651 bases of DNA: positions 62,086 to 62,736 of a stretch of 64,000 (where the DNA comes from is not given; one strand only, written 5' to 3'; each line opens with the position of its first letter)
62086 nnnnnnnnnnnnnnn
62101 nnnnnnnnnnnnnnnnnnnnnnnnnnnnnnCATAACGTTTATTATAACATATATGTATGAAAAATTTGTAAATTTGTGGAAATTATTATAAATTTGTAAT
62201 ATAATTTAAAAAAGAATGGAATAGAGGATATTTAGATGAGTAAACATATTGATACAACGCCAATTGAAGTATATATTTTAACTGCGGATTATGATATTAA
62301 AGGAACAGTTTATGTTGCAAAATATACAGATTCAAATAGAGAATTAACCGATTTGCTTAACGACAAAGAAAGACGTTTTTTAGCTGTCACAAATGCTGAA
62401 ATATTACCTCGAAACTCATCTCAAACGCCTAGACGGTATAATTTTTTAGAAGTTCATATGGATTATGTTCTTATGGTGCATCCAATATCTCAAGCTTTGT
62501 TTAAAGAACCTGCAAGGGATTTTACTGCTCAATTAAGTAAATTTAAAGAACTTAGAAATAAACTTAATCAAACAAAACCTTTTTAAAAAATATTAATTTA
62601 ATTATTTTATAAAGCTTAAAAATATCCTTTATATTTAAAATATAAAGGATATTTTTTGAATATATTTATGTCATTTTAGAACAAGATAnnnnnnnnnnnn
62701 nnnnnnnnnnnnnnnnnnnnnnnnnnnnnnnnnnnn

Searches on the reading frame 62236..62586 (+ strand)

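Call 79: search_protein_families(library=pfam, proteins=[window:62236-62586:+], max_evalue=1)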
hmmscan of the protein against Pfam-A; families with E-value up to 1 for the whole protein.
window:62236-62586:+ (116 aa): 1 family
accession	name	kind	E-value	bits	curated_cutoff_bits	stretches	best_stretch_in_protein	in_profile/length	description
PF20660.2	DUF6812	-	1.7e-13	50.8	27.1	1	21-78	2-53/53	Family of unknown function (DUF6812)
